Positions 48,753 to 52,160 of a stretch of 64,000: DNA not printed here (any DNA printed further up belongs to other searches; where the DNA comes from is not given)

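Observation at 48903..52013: Giant secreted protein with a near-perfect 1.14 kb tandem intragenic duplication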

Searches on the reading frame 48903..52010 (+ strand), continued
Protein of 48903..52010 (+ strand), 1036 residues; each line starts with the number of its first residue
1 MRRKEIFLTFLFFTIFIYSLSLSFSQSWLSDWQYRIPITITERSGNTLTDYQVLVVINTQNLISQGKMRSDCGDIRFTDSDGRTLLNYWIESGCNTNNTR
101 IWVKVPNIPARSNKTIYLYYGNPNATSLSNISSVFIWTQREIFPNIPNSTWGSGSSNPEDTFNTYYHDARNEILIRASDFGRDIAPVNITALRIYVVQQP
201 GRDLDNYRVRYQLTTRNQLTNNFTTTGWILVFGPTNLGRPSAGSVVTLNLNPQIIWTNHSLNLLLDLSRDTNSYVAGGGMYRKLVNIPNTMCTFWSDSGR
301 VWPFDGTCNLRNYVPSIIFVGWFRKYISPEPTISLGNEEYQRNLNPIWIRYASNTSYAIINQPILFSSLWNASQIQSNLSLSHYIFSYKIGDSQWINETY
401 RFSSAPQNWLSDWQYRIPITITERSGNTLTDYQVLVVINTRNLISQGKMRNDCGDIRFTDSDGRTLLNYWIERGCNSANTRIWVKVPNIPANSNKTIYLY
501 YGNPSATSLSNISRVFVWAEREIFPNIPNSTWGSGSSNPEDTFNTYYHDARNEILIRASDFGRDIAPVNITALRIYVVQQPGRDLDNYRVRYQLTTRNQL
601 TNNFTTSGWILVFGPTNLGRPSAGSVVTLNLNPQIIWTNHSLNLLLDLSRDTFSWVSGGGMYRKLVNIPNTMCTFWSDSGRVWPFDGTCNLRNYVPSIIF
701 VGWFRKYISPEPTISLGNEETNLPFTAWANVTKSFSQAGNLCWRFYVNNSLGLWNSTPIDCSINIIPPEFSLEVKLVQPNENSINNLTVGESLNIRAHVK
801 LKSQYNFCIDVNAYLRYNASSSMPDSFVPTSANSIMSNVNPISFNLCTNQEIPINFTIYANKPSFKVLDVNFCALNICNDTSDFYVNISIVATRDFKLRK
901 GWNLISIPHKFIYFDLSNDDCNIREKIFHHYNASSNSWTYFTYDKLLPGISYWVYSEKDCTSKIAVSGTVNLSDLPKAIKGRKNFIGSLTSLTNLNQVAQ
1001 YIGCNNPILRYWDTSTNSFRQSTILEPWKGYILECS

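Call 9: find_homologous_proteins(query=window:48903-52010:+)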
Query window:48903-52010:+ (1036 aa): 1067 proteins with E <= 0.001 among 8000 candidates; the best 120 are listed.
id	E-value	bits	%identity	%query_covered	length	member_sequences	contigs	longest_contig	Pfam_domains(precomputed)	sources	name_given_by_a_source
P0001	0.0e+0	1620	97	61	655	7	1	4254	PF10102.15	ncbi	ncbi:MAG: DUF2341 domain-containing protein [Nanopusillaceae archaeon]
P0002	0.0e+0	1289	96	32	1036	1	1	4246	PF18483.9,PF10102.15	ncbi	ncbi:MAG: DUF2341 domain-containing protein, partial [Candidatus Aenigmatarchaeota archaeon]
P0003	0.0e+0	1081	54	32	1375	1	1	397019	PF06439.19,PF10102.15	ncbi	ncbi:MAG: DUF2341 domain-containing protein [Candidatus Aenigmatarchaeota archaeon]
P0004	5.3e-266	903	51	32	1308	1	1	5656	PF10102.15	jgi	-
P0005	8.0e-217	740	49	74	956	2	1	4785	PF16640.12,PF10102.15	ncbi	ncbi:MAG: DUF2341 domain-containing protein [Candidatus Aenigmatarchaeota archaeon]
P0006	7.6e-210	717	86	32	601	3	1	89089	PF10102.15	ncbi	ncbi:MAG: DUF2341 domain-containing protein, partial [Candidatus Aenigmatarchaeota archaeon]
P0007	3.4e-201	689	49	69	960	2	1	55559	PF10102.15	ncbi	ncbi:MAG: DUF2341 domain-containing protein [Candidatus Aenigmatarchaeota archaeon]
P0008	1.1e-200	687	56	34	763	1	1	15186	PF10102.15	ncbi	ncbi:MAG: DUF2341 domain-containing protein, partial [Candidatus Aenigmatarchaeota archaeon]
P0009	2.3e-177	610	54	34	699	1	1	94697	PF10102.15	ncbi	ncbi:MAG: DUF2341 domain-containing protein [Candidatus Aenigmatarchaeota archaeon]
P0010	1.1e-173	598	63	14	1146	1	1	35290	PF10102.15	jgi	jgi:hypothetical protein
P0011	4.9e-160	552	44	61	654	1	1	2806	PF10102.15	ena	-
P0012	2.4e-156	540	59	12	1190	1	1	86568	PF10102.15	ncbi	ncbi:MAG: DUF2341 domain-containing protein [Candidatus Aenigmatarchaeota archaeon]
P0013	1.2e-141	491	43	41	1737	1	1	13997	PF10102.15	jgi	-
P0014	4.1e-127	443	70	10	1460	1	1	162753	PF10102.15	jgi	jgi:hypothetical protein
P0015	2.0e-126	441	56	32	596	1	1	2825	PF10102.15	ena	-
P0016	2.4e-120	421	53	13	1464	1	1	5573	PF07691.18,PF10102.15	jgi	-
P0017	8.4e-119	416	44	52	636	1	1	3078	PF07953.21,PF13385.14,PF10102.15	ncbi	ncbi:MAG: DUF2341 domain-containing protein, partial [Thermoplasmata archaeon]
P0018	3.1e-111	391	61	19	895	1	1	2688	PF13385.14,PF10102.15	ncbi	ncbi:MAG: CCXG family PEP-CTERM protein, partial [Candidatus Methanomethylicia archaeon]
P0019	3.9e-111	390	71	10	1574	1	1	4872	PF07953.21,PF06439.19,PF18483.9,PF13385.14,PF10102.15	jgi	jgi:hypothetical protein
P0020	3.1e-104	368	56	30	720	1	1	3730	PF10102.15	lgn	-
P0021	1.4e-103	365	43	30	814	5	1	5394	PF10102.15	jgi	jgi:hypothetical protein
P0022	1.6e-102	362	72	11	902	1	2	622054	PF10102.15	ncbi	ncbi:MAG: DUF2341 domain-containing protein [Candidatus Aenigmatarchaeota archaeon]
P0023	4.7e-102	360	86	7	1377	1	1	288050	PF06439.19,PF10102.15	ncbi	ncbi:MAG: DUF2341 domain-containing protein [Candidatus Aenigmatarchaeota archaeon]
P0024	5.2e-101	357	60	15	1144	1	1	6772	PF00415.25,PF13540.13,PF10102.15,PF25390.2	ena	-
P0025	1.2e-100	356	60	15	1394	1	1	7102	PF00415.25,PF19474.5,PF13540.13,PF10102.15,PF25390.2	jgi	-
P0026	2.6e-100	355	54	19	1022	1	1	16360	PF07705.18,PF10102.15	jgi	jgi:ABC-type transporter Mla MlaB component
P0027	4.9e-95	337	71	10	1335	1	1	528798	PF24517.3,PF10102.15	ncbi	-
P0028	4.6e-89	317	51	12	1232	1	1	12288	PF06439.19,PF13385.14,PF10102.15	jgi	-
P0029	1.1e-86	310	69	10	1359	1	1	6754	PF13385.14,PF10102.15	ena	-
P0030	9.8e-86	306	64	12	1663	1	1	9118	PF10102.15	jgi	jgi:hypothetical protein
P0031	2.0e-81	292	42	22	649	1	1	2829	PF10102.15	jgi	jgi:hypothetical protein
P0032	4.7e-81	291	64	12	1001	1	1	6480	PF13385.14,PF10102.15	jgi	jgi:hypothetical protein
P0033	3.0e-80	288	57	11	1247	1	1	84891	PF08308.18,PF10102.15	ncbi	-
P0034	7.0e-80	287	49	12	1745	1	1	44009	PF10102.15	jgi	jgi:hypothetical protein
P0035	4.0e-78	281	66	11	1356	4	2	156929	PF13385.14,PF10102.15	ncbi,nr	ncbi:MAG: DUF2341 domain-containing protein [Candidatus Aenigmarchaeota archaeon]|nr:DUF2341 domain-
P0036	7.1e-77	277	71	11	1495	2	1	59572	PF06439.19,PF00415.25,PF13540.13,PF10102.15,PF25384.2,PF25390.2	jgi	jgi:alpha-tubulin suppressor-like RCC1 family protein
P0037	2.4e-76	275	47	12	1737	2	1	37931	PF10102.15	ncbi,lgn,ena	-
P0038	3.9e-76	275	68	10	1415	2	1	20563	PF10102.15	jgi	-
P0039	2.0e-74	269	58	12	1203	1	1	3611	PF22352.3,PF00801.27,PF00415.25,PF13540.13,PF10102.15,PF25384.2,PF18911.7,PF25390.2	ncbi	ncbi:MAG: hypothetical protein DRJ43_03785, partial [Thermoprotei archaeon]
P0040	5.6e-74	267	37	31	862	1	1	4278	PF10102.15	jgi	jgi:hypothetical protein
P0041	3.6e-73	265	56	13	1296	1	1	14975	PF13385.14,PF10102.15,PF19077.7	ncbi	ncbi:MAG: DUF2341 domain-containing protein, partial [Candidatus Micrarchaeota archaeon]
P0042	5.7e-73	264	27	44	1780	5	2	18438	PF10102.15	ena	-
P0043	2.5e-72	262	29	58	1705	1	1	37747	PF18483.9,PF13385.14,PF10102.15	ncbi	ncbi:MAG: DUF2341 domain-containing protein [Candidatus Aenigmatarchaeota archaeon]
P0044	6.2e-72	261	56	10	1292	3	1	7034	PF10102.15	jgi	-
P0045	1.2e-71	260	64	11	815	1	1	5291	PF10102.15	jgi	-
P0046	1.8e-70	256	49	14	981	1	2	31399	PF10102.15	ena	-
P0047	7.8e-70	254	41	19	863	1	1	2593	PF10102.15,PF01835.26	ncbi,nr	ncbi:MAG: DUF2341 domain-containing protein, partial [archaeon YNP-WB-040]|nr:DUF2341 domain-contain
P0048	1.5e-69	253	65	11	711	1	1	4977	PF10102.15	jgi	jgi:hypothetical protein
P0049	5.2e-69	251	52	10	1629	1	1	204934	PF10102.15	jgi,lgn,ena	-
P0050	2.2e-68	249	58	13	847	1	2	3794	PF10102.15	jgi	-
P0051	7.2e-68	247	32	47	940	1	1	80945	PF10102.15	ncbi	-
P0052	2.8e-66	242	55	13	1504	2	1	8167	PF07953.21,PF06439.19,PF00354.25,PF13385.14,PF02973.23,PF10102.15,PF02210.32,PF00054.31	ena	-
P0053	1.1e-65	240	56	12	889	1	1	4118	PF10102.15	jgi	-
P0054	3.7e-65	238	32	31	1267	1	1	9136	PF07953.21,PF13385.14,PF02973.23,PF10102.15,PF02210.32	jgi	-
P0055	6.2e-65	238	55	12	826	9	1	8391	PF13385.14,PF10102.15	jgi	jgi:hypothetical protein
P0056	1.9e-64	236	62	10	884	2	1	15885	PF10102.15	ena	-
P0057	1.4e-62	230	43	32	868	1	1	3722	PF10102.15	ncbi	ncbi:MAG: DUF2341 domain-containing protein, partial [Nanopusillaceae archaeon]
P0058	6.0e-62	228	49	12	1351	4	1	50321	PF10102.15,PF19077.7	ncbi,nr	ncbi:MAG: DUF2341 domain-containing protein [Candidatus Aenigmarchaeota archaeon]|nr:DUF2341 domain-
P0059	6.5e-62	228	53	12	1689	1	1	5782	PF10102.15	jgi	-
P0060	1.2e-61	227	59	12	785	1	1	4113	PF13385.14,PF10102.15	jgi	jgi:hypothetical protein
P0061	2.4e-61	226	61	10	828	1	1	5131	PF13385.14,PF10102.15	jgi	jgi:hypothetical protein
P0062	2.6e-60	222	69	11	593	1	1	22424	PF10102.15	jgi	-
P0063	1.0e-59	220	46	13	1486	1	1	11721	PF28247.1,PF10102.15,PF09458.17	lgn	-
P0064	1.3e-59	220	52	11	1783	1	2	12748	PF00147.24,PF13385.14,PF10102.15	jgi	-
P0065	2.2e-59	219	57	11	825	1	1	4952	PF13385.14,PF10102.15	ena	-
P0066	4.0e-59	218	56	11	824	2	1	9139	PF18483.9,PF13385.14,PF10102.15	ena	-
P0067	1.8e-58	216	64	10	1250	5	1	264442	PF13385.14,PF10102.15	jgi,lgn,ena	-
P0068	3.3e-58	215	56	11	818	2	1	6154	PF13385.14,PF10102.15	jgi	jgi:hypothetical protein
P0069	2.2e-57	213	68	11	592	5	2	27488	PF10102.15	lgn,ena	-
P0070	3.2e-57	212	73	13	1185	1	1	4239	PF10102.15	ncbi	ncbi:MAG: DUF2341 domain-containing protein [Ignisphaera sp.]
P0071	5.2e-57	211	55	11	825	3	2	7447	PF13385.14,PF10102.15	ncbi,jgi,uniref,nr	ncbi:DUF2341 domain-containing protein [Thermofilum sp.]|jgi:hypothetical protein|uniref:DUF2341 dom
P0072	1.3e-56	210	71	11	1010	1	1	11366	PF10102.15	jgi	-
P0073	1.5e-56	210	46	11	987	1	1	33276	PF10102.15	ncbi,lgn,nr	ncbi:MAG: DUF2341 domain-containing protein [Euryarchaeota archaeon]|nr:DUF2341 domain-containing pr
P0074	1.5e-56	210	45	15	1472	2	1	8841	PF10102.15,PF09458.17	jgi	jgi:hypothetical protein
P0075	1.7e-56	210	53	11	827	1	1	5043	PF13385.14,PF10102.15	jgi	jgi:hypothetical protein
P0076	2.6e-56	209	49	12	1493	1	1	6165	PF10102.15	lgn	-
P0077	4.6e-56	208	54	10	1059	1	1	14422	PF21722.5,PF10102.15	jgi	jgi:hypothetical protein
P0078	1.0e-55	207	54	11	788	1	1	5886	PF10102.15,PF19077.7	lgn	-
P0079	1.1e-55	207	54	11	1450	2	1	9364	PF10102.15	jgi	jgi:hypothetical protein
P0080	1.9e-54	203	73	7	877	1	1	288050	PF10102.15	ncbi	ncbi:MAG: DUF2341 domain-containing protein [Candidatus Aenigmatarchaeota archaeon]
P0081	2.1e-54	203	46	14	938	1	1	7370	PF00005.34,PF10102.15,PF13860.13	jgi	jgi:hypothetical protein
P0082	2.9e-54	202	65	10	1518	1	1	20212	PF10102.15,PF05048.20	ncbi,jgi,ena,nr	ncbi:MAG: hypothetical protein DRP06_03820 [Candidatus Aenigmatarchaeota archaeon]|nr:MAG: hypotheti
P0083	1.0e-53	200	47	13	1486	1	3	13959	PF10102.15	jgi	-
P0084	1.1e-52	197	59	8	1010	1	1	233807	PF13385.14,PF10102.15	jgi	-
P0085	6.3e-52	194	72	10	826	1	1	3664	PF10102.15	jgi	-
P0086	6.5e-52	194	68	10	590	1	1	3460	PF10102.15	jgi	-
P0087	1.2e-51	194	48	12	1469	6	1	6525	PF06439.19,PF10102.15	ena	-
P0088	1.3e-51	193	66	13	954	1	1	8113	PF10102.15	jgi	-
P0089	2.3e-51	193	46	10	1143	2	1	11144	PF10102.15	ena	-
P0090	7.5e-51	191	49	13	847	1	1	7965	PF10102.15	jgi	-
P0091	1.8e-50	190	61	11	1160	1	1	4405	PF00801.27,PF25788.3,PF10102.15,PF18911.7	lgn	-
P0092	1.8e-50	190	43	10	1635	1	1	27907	PF01833.31,PF26628.1,PF10102.15,PF00041.28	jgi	-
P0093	2.7e-50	189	59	10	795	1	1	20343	PF07691.18,PF13385.14,PF10102.15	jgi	jgi:hypothetical protein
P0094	3.6e-50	189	50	9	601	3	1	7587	PF10102.15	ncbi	ncbi:MAG: hypothetical protein UX67_C0023G0001, partial [Candidatus Woesebacteria bacterium GW2011_G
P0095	4.0e-50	188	31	50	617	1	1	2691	PF10102.15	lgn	-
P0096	9.4e-50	187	52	11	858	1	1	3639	PF10102.15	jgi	-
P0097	1.1e-49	187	61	9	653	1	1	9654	PF10102.15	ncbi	-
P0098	1.6e-49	186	33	25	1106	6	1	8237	PF00415.25,PF13540.13,PF10102.15,PF25390.2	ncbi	ncbi:MAG: DUF2341 domain-containing protein, partial [Candidatus Aenigmatarchaeota archaeon]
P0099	1.8e-49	186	50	11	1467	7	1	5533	PF06439.19,PF10102.15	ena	-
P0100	6.8e-49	184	57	10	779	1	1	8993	PF13385.14,PF10102.15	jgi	-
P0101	7.9e-49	184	51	10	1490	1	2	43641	PF10102.15,PF09458.17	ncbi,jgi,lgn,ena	-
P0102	1.0e-48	184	37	34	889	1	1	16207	PF10102.15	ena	-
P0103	1.1e-48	184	65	10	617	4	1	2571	PF10102.15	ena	-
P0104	1.2e-48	184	70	11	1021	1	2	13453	PF10102.15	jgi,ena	-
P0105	1.7e-48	183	28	47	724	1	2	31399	PF10102.15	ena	-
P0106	5.5e-48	181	57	11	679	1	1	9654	PF10102.15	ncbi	-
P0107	8.9e-48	181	62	9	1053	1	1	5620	PF13385.14,PF10102.15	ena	-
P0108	2.3e-47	179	78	7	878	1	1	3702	PF00059.28,PF13385.14,PF10102.15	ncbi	ncbi:MAG: DUF2341 domain-containing protein, partial [Candidatus Methanomethylicia archaeon]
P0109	4.2e-47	178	49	12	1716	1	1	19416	PF10102.15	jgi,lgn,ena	-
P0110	5.3e-47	178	69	13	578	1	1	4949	PF00415.25,PF13540.13,PF10102.15,PF25390.2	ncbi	ncbi:MAG: DUF2341 domain-containing protein [Candidatus Aenigmatarchaeota archaeon]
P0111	1.1e-46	177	52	11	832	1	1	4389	PF13385.14,PF10102.15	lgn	-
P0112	1.2e-46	177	31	35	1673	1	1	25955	PF07495.20,PF22352.3,PF00801.27,PF07691.18,PF13385.14,PF10102.15,PF18911.7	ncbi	-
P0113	1.5e-46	177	64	10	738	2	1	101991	PF13540.13,PF10102.15,PF25390.2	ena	-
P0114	2.8e-46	176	56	12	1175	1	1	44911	PF13229.13,PF12708.13,PF22842.4,PF10102.15,PF05048.20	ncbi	-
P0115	4.4e-46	175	69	12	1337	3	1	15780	PF13385.14,PF10102.15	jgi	-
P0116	4.5e-46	175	39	11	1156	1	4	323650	PF10102.15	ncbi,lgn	-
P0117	5.9e-46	175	68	13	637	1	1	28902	PF00415.25,PF13540.13,PF10102.15,PF25390.2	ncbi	ncbi:MAG: DUF2341 domain-containing protein, partial [Candidatus Aenigmatarchaeota archaeon]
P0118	6.2e-46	175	30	40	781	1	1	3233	PF10102.15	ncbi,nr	ncbi:MAG: hypothetical protein DRP18_04530 [Candidatus Aenigmatarchaeota archaeon]|nr:MAG: hypotheti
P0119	6.6e-46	175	49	11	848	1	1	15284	PF10102.15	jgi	-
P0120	9.3e-46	174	60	10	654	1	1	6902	PF13385.14,PF10102.15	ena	-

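Call 12: find_encoding_contigs(protein=P0001, flank=10000)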
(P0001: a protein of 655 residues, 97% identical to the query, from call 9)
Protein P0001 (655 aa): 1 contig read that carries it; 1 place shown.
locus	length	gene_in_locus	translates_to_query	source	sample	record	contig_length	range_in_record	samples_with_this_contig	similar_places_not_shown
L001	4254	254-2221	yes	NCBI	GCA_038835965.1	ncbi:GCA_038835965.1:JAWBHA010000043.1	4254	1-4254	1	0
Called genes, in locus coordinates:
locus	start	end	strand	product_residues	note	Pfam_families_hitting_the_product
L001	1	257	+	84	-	?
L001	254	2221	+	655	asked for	PF10102:DUF2341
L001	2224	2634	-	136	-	-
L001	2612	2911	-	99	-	PF04242:DUF424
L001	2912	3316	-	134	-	PF01873:eIF-5_eIF-2B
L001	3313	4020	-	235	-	PF01336:tRNA_anti-codon (faint)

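Call 13: find_encoding_contigs(protein=P0002, flank=10000)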
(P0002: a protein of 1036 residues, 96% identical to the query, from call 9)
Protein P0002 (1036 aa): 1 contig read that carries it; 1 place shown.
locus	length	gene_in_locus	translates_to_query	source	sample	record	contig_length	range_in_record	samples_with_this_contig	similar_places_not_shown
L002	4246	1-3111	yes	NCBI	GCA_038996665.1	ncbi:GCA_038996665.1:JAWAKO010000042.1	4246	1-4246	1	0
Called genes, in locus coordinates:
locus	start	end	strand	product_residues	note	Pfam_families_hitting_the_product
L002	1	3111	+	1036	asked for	PF10102:DUF2341, PF18483:Lectin_L-type_dom (faint), PF10102:DUF2341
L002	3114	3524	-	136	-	-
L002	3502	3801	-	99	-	PF04242:DUF424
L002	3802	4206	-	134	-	PF01873:eIF-5_eIF-2B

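Call 14: find_encoding_contigs(protein=P0006, flank=10000)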
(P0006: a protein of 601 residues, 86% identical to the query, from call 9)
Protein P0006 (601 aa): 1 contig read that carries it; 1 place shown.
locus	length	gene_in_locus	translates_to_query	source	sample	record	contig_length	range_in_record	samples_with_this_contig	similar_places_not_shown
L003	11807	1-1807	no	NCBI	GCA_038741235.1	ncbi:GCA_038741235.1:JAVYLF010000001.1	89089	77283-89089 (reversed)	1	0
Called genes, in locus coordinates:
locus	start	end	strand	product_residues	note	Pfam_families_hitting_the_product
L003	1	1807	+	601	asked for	PF10102:DUF2341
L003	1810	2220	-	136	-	-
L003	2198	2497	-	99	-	PF04242:DUF424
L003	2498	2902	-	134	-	PF01873:eIF-5_eIF-2B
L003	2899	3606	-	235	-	PF01336:tRNA_anti-codon (faint)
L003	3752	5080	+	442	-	PF02386:TrkH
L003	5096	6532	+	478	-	PF00587:tRNA-synt_2b, PF03129:HGTP_anticodon, PF09180:ProRS-C_1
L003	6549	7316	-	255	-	PF00142:Fer4_NifH (faint), PF01656:CbiA, PF02374:ArsA_ATPase (weak), PF06564:CBP_BcsQ, PF10609:ParA, PF13614:AAA_31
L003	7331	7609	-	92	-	-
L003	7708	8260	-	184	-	-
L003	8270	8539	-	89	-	PF05402:PqqD (weak)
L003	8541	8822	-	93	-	PF13384:HTH_23 (weak), PF13412:HTH_24 (faint), PF08279:HTH_11 (weak), PF09339:HTH_IclR (weak)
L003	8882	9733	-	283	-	-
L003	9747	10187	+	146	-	PF00565:SNase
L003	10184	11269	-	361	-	PF04406:TP6A_N, PF20768:Topo_VI_alpha, PF21180:TOP6A-Spo11_Toprim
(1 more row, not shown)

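Call 24: search_protein_families(library=pfam, proteins=[P0020, P0021], max_evalue=0.01)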
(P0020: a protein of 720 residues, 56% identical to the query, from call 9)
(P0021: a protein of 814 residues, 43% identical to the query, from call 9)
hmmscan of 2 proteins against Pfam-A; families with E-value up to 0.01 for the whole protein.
P0020 (720 aa): 3 families
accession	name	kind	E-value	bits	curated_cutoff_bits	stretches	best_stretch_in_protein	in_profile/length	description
PF10102.14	DUF2341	-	4.3e-22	78.8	23.4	1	282-347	1-66/84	Domain of unknown function (DUF2341)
PF00041.27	fn3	-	5.3e-05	23.8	25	1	588-642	15-75/84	Fibronectin type III domain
PF16656.11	Pur_ac_phosph_N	-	0.00021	22.2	30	1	579-651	22-93/93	Purple acid Phosphatase, N-terminal domain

P0021 (814 aa): 1 family
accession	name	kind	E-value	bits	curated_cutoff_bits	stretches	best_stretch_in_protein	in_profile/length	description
PF10102.14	DUF2341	-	1.9e-40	137.6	23.4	2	429-507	1-81/84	Domain of unknown function (DUF2341)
